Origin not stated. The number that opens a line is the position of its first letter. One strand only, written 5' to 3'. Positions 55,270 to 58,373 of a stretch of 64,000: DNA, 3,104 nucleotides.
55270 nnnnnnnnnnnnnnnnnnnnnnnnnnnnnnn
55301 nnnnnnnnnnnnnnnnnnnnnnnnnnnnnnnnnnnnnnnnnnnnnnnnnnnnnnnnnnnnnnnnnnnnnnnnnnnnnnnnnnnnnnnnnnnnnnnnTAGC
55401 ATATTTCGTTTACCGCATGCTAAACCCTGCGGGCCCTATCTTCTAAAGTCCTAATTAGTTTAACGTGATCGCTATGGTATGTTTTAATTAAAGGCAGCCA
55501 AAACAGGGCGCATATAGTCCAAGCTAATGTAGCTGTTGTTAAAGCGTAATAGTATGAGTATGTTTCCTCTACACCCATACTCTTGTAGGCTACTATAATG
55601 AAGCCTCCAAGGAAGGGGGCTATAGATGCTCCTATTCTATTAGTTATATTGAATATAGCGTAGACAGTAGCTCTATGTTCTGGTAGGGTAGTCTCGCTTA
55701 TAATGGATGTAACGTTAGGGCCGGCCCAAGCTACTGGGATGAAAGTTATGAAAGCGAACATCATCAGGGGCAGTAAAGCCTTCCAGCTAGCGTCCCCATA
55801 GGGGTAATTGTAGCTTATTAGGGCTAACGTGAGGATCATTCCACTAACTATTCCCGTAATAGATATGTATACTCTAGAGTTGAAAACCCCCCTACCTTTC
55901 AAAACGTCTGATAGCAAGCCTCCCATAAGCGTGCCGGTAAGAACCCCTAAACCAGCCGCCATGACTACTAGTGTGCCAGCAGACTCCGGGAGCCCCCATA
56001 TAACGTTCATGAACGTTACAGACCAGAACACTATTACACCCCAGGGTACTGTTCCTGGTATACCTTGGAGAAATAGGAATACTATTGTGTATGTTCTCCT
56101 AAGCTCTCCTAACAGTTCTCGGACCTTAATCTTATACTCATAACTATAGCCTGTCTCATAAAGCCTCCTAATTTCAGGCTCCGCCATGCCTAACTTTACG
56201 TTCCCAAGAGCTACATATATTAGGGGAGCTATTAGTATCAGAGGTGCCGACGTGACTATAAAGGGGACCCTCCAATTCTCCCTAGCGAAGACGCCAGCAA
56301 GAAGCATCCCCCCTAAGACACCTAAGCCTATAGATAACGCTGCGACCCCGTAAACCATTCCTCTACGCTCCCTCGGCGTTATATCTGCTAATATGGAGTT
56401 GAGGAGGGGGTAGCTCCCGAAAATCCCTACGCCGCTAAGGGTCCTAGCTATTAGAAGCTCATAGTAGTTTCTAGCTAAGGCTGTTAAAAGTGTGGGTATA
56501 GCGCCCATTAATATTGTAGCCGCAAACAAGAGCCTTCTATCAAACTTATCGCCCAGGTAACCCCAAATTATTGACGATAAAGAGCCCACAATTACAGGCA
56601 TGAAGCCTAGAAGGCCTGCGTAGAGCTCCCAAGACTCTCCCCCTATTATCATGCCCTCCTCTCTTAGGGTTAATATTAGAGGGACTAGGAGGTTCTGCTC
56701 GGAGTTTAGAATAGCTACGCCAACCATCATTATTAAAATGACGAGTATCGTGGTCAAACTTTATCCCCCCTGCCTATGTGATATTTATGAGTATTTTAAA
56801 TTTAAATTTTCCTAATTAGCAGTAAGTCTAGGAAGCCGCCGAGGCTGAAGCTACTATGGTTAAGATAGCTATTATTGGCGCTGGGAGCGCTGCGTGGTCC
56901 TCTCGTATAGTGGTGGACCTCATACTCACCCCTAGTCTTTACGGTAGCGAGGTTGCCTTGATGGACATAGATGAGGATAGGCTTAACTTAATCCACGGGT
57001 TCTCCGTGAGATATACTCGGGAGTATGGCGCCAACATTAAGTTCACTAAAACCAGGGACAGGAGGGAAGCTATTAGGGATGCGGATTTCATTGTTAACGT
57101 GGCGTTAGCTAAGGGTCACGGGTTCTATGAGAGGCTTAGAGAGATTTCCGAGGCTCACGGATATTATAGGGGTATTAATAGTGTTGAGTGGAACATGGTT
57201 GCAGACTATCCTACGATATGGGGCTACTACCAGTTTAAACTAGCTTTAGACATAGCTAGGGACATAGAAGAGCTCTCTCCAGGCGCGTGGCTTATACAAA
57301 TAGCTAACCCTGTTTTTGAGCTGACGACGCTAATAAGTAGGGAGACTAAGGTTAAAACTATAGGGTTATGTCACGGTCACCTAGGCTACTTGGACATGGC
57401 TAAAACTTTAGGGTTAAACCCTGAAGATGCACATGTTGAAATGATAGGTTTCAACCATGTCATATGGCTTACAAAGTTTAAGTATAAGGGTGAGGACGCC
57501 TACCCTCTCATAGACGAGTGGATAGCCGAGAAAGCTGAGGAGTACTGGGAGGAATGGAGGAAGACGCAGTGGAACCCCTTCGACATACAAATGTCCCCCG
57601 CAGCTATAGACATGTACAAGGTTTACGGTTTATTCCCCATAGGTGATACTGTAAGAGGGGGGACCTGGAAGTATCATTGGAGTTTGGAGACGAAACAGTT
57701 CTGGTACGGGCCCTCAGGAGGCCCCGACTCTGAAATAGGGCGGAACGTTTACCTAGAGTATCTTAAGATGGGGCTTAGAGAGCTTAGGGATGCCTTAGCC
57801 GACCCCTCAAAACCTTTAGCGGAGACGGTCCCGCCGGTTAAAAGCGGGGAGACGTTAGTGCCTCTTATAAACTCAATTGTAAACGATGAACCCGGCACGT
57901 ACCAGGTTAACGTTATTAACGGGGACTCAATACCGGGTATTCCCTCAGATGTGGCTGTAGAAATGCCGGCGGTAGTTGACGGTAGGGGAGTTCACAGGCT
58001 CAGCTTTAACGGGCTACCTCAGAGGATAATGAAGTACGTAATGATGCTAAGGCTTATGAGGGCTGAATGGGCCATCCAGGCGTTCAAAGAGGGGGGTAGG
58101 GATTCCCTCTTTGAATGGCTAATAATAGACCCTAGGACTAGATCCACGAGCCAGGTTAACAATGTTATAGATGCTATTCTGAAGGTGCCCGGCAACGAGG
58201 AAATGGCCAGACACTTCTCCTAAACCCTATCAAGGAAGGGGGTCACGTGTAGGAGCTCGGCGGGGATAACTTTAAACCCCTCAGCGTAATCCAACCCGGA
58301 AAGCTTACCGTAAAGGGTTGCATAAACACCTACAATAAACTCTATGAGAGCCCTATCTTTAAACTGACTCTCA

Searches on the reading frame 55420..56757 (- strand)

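Call 39: search_protein_families(library=pfam, proteins=[window:55420-56757:-])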
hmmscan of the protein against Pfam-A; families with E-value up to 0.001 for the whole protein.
window:55420-56757:- (445 aa): 2 families
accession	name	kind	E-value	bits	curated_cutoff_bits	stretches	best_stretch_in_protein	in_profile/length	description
PF07690.21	MFS_1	-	6.8e-35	121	33.4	2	46-322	33-292/347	Major Facilitator Superfamily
PF00083.30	Sugar_tr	-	2.1e-13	50.4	22.3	1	47-177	48-185/452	Sugar (and other) transporter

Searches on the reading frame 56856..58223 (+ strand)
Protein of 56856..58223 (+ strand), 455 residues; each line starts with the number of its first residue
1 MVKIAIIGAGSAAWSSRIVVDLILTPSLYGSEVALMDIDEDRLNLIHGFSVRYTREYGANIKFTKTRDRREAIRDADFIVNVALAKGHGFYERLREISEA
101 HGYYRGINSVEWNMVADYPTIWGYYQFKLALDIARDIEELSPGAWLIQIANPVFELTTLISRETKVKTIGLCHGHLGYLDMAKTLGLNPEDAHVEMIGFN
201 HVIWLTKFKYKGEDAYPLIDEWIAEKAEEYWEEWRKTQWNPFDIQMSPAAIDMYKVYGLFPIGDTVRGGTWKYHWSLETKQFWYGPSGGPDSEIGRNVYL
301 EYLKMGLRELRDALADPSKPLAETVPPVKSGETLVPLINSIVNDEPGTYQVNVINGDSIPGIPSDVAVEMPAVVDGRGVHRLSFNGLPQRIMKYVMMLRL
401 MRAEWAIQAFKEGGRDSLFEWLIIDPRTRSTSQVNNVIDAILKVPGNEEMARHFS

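Call 76: search_protein_families(library=pfam, proteins=[window:56856-58223:+])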
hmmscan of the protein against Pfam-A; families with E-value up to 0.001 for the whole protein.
window:56856-58223:+ (455 aa): 2 families
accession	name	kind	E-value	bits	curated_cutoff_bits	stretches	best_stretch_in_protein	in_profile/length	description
PF02056.22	Glyco_hydro_4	-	5.9e-48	163.3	23.2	1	3-180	1-175/183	Family 4 glycosyl hydrolase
PF11975.13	Glyco_hydro_4C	-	2.4e-41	142.5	24.1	1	197-428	2-211/211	Family 4 glycosyl hydrolase C-terminal domain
